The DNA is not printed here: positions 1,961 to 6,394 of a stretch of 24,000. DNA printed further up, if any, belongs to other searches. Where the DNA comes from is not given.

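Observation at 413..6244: Oxidative-folding gene trio divergently paired with a cysteine-rich giant surface protein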

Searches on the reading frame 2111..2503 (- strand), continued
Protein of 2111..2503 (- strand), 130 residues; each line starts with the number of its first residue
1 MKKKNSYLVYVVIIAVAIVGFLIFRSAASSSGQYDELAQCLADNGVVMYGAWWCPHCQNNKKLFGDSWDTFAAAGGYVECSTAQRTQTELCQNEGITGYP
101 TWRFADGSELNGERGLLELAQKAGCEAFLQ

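Call 47: find_related_loci(query=A2, collection=genome_contigs, flank=8000)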
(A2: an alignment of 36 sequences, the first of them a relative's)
Query A2 (130 aa) in genome_contigs; peptide patterns used: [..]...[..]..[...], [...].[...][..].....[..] (x = any residue, [..] = any of these).
600 stretches matched a pattern (row limit reached: there are more); 592 encode a relative of the query (tblastn E <= 1e-3); the best 80 are kept; 80 distinct loci.
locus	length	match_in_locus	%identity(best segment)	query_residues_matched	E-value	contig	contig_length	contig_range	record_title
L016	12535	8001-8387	49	1-129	2e-38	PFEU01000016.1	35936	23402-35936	MAG: Candidatus Uhrbacteria bacterium CG10_big_fil_rev_8_21_14_0_10_48_16 CG10_8_21_14_0.10_scaffold_947_c, whole genome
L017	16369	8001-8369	49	1-126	4e-38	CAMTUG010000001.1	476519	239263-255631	MAG: uncultured Parcubacteria group bacterium isolate G01_MAG_00004 genome assembly, contig: G01_MAG_00004_000000000001,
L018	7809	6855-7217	45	6-126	1e-37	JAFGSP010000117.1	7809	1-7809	MAG: Candidatus Woesearchaeota archaeon isolate Zod_Metabat.908 k87_8108374, whole genome shotgun sequence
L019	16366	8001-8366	48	2-126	2e-35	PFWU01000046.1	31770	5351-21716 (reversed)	MAG: Candidatus Uhrbacteria bacterium CG_4_9_14_3_um_filter_50_9 CG_4_9_14_3_um_filter_150_scaffold_902_c, whole genome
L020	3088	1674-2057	48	3-126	1e-34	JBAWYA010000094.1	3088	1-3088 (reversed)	MAG: bacterium isolate ELA077 MAG077_94, whole genome shotgun sequence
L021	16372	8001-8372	46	4-129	1e-34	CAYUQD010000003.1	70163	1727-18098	MAG TPA_asm: uncultured Candidatus Saccharibacteria bacterium isolate SRP285395_co2_363 genome assembly, contig: NODE_49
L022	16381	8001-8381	46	1-130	8e-35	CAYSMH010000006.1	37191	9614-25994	MAG TPA_asm: uncultured Candidatus Saccharibacteria bacterium isolate SRP286056_co3_445 genome assembly, contig: NODE_76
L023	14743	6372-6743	45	1-126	1e-34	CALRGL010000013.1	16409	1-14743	MAG: Candidatus Uhrbacteria bacterium RIFOXYB12_FULL_58_10 isolate ZH-bin-156 genome assembly, contig: ZH-15May19-c9274,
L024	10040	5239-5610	46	5-126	5e-34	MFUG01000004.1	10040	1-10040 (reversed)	MAG: Candidatus Nomurabacteria bacterium RIFCSPHIGHO2_02_FULL_42_19 rifcsphigho2_02_scaffold_15611, whole genome shotgun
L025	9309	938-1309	46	1-125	1e-33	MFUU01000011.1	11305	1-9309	MAG: Candidatus Nomurabacteria bacterium RIFCSPLOWO2_01_FULL_39_17 rifcsplowo2_01_scaffold_29554, whole genome shotgun s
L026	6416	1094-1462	43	3-127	1e-33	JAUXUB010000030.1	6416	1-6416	MAG: bacterium isolate C13_metabat.bin.52 C13_k141_319375, whole genome shotgun sequence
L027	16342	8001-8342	47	4-125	9e-34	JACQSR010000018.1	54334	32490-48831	MAG: Candidatus Woesearchaeota archaeon isolate NC_groundwater_1390_Ag_S-0.2um_45_88 S_p2_S4_coassembly_k141_1453105, wh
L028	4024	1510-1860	49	3-126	2e-33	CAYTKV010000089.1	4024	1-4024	MAG TPA_asm: Candidatus Woesearchaeota archaeon isolate SRP269290_co3_959 genome assembly, contig: NODE_36076_length_402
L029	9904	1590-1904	49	12-125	2e-33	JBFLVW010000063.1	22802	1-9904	MAG: Candidatus Micrarchaeota archaeon isolate MAG016 MAG016_63, whole genome shotgun sequence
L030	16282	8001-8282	57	34-130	2e-33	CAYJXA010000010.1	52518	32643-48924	MAG TPA_asm: uncultured Methanosarcinales archaeon isolate ERP125453_co1_488 genome assembly, contig: NODE_429_length_52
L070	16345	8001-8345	45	7-125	4e-31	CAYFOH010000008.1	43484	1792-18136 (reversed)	MAG TPA_asm: uncultured Methanosarcinales archaeon isolate ERP019367_co1_29 genome assembly, contig: NODE_943_length_434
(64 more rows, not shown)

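Call 67: search_protein_families(library=pfam, proteins=[L030:11509-11862:-, L030:8933-9451:-, L030:11094-11504:-, L030:11865-12377:-, L030:8292-8936:-], max_evalue=1)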
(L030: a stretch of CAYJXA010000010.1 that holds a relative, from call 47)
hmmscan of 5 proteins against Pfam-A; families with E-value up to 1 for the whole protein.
L030:11509-11862:- (117 aa): 3 families
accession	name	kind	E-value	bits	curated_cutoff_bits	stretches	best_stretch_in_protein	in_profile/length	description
PF07681.17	DoxX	-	0.001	20.1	23.6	1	9-89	2-82/85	DoxX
PF07291.16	MauE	-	0.66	10.7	27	1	9-90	5-87/128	Methylamine utilisation protein MauE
PF13781.11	DoxX_3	-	0.68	10.9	25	0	48-88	34-74/102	DoxX-like family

L030:8933-9451:- (172 aa): 0 families

L030:11094-11504:- (136 aa): 1 family
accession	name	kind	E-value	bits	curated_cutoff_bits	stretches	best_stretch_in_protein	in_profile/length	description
PF07884.19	VKOR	-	1.2e-26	93.9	27.5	1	8-132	3-132/134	Vitamin K epoxide reductase family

L030:11865-12377:- (170 aa): 4 families
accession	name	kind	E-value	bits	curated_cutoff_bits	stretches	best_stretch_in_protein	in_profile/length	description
PF13473.12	Cupredoxin_1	-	8.1e-07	29.5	27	1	66-169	20-104/104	Cupredoxin-like domain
PF00127.26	Copper-bind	-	4e-06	27.6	21.2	1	70-169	6-98/99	Copper binding proteins, plastocyanin/azurin family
PF20944.2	StcE_b-sandwich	-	0.00072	20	27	1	71-102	39-71/75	Metalloprotease StcE, beta-sandwich domain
PF16986.11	CzcE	-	0.013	16.1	30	1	81-107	23-49/81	Heavy-metal resistance protein CzcE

L030:8292-8936:- (214 aa): 8 families
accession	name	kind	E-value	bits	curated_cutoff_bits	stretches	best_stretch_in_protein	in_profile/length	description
PF13894.12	zf-C2H2_4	-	0.0023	18.9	27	1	3-26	1-24/24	C2H2-type zinc finger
PF00096.32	zf-C2H2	-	0.0033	18.2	25.2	1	3-26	1-23/23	Zinc finger, C2H2 type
PF13912.12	zf-C2H2_6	-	0.0059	17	25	1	3-28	2-26/27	C2H2-type zinc finger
PF14353.12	CpXC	-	0.017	15.6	25.4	1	2-54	37-89/121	CpXC protein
PF12171.14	zf-C2H2_jaz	-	0.018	15.7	22.6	1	5-21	4-20/27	Zinc-finger double-stranded RNA-binding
PF09889.16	DUF2116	-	0.077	13.4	26.8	1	43-77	22-55/59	Probable treble clef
PF17003.11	Actin_micro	-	0.099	12.2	27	1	2-63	211-277/354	Putative actin-like family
PF04780.17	DUF629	-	0.12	11.4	23.1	1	3-49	57-100/465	Protein of unknown function (DUF629)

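Call 89: predict_structure(alignment_id=A2)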
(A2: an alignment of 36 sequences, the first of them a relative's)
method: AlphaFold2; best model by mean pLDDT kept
length: 130 residues; sequences in the alignment: 36
mean_pLDDT: 90.5   pTM: 0.74
mean pLDDT of the five models: 90.5, 88.8, 87.6, 87.4, 87.1
residues with pLDDT >= 90: 98; 70-90: 18; 50-70: 12; < 50: 2
segments of 3 or more residues with pLDDT < 50: none
pLDDT, mean of each block of 10 residues (from residue 1): 61 79 66 95 98 98 96 98 96 98 98 98 96
secondary structure, 60 per line:
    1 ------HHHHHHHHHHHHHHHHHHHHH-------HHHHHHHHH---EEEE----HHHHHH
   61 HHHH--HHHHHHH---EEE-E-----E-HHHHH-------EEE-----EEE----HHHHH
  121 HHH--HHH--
elements in order: H7-27 H35-43 E47-50 H55-64 H67-73 E77-79 H89-93 E101-103 E109-111 H116-123

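Call 92: fold_search(model_id=the predicted structure, library=pdb)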
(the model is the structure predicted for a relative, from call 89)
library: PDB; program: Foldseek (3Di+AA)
matches with E <= 10: 725; with E <= 0.001: 7
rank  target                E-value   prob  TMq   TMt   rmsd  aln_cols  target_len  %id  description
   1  3kp8                  6.7e-09  1.00  0.63  0.86   1.7        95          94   42  The thioredoxin-like domain of a VKOR homolog from Synechococcus sp. (released 2010-03-02)
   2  4nv5_A                4.0e-08  1.00  0.63  0.33   4.3       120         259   35  C50A mutant of Synechococcus VKOR, C2 crystal form (dehydrated) (released 2014-02-12)
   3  4nv5_B                4.0e-08  1.00  0.63  0.32   4.5       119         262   36  C50A mutant of Synechococcus VKOR, C2 crystal form (dehydrated) (released 2014-02-12)
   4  3kp9                  7.5e-08  1.00  0.65  0.33   6.5       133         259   33  Structure of a bacterial homolog of vitamin K epoxide reductase (released 2010-02-09)
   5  4nv6                  1.2e-07  1.00  0.64  0.32   2.1        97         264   41  C212A mutant of Synechococcus VKOR (released 2014-02-12)
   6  4nv2                  7.3e-07  1.00  0.65  0.33   5.8       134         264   32  C50A mutant of Synechococcus VKOR, C2221 crystal form (released 2014-02-12)
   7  4xhm_B                7.7e-04  1.00  0.43  0.50   6.9       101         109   23  Archaeoglobus fulgidus thioredoxin 3 M60H (released 2015-04-29)
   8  4xhm_A                2.4e-03  1.00  0.43  0.50   6.0        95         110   23  Archaeoglobus fulgidus thioredoxin 3 M60H (released 2015-04-29)
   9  4wxt                  2.6e-03  1.00  0.41  0.49   5.1        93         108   22  X-ray crystal structure of thioredoxin from Mycobacterium avium (released 2014-11-26)
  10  3wgx_A                2.7e-03  1.00  0.43  0.50   4.7        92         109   22  Crystal structure of ERp46 Trx2 in a complex with Prx4 C-term (released 2014-06-25)
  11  3rhb                  2.9e-03  0.99  0.36  0.43   9.1       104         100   23  Crystal structure of the apo form of glutaredoxin C5 from Arabidopsis thaliana (released 2011-06-01)
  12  6gn9                  3.3e-03  1.00  0.41  0.51   4.9        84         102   19  Crystal structure of a thioredoxin from Clostridium acetobutylicum at 1.75 A resolution (released 2018-12-12)
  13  6bkv_B                3.5e-03  1.00  0.43  0.50   5.1        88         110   24  Crystal structure of Thioredoxin from Helicobacter pylori (strain G27) (released 2017-12-06)
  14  2diy_MODEL_1_A        3.5e-03  0.99  0.41  0.41   8.6       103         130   22  The solution structure of the thioredoxin domain of human Thioredoxin-like protein 2 (released 2007-04-03)
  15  3wge                  3.8e-03  1.00  0.42  0.48   5.3        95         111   25  Crystal structure of ERp46 Trx2 (released 2014-06-25)
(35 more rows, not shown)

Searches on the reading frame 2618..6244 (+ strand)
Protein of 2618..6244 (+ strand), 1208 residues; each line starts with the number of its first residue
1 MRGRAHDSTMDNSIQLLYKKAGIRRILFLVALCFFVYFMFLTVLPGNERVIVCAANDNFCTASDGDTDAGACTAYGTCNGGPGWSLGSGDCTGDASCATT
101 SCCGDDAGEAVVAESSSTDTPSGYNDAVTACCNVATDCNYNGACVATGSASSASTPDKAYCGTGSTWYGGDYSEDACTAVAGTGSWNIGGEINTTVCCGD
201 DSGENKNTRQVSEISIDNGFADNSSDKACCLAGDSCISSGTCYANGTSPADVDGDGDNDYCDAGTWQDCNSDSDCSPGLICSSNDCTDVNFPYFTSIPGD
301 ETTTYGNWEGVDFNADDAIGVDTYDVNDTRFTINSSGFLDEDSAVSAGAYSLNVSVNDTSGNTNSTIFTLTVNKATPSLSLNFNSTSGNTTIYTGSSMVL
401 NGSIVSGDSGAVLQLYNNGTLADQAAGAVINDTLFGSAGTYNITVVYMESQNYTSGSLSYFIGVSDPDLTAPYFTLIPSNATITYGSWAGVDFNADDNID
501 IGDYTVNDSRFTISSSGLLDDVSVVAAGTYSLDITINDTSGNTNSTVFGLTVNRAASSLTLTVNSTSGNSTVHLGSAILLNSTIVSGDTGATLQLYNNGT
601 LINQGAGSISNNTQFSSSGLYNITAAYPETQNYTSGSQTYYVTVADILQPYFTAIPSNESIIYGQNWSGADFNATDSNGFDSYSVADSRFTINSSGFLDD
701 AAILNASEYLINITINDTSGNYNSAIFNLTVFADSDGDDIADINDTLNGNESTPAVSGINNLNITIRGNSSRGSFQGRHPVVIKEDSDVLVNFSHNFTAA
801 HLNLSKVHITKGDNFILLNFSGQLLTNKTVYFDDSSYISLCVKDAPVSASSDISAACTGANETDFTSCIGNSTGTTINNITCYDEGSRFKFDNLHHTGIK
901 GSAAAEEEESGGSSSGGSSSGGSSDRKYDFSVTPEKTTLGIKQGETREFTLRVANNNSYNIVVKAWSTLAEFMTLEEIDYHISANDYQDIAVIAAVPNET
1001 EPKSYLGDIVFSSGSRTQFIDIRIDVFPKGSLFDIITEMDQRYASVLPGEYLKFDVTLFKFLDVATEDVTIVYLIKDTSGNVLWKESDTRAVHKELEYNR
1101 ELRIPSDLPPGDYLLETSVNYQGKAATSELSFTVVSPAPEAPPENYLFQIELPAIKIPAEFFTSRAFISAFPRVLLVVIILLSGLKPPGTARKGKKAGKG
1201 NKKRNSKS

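Call 6: search_protein_families(library=pfam, proteins=[window:2618-6244:+], max_evalue=0.01)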
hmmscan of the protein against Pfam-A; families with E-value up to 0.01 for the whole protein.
window:2618-6244:+ (1208 aa): 6 families
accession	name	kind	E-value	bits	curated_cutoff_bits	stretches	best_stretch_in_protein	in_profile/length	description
PF14524.12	Wzt_C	-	3.9e-08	33.8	30.4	1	1035-1124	17-110/143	Wzt C-terminal domain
PF15418.12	DUF4625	-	3.6e-06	27.7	27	0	1087-1119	82-114/131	Domain of unknown function (DUF4625)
PF08329.16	ChitinaseA_N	-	0.00022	21.3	21.2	0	577-646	39-109/133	Chitinase A, N-terminal domain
PF05345.18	He_PIG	-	0.0013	19.6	24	1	342-373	65-96/96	Putative Ig domain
PF19077.6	Big_13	-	0.0016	19.3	27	0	339-372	66-100/102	Bacterial Ig-like domain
PF08866.15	DUF1831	-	0.0056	17.5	25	0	330-391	24-81/111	Putative amino acid metabolism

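Call 7: search_protein_families(library=ncbifam, proteins=[window:2618-6244:+], max_evalue=0.01)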
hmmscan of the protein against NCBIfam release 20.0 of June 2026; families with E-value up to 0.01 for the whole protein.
window:2618-6244:+ (1208 aa): 0 families
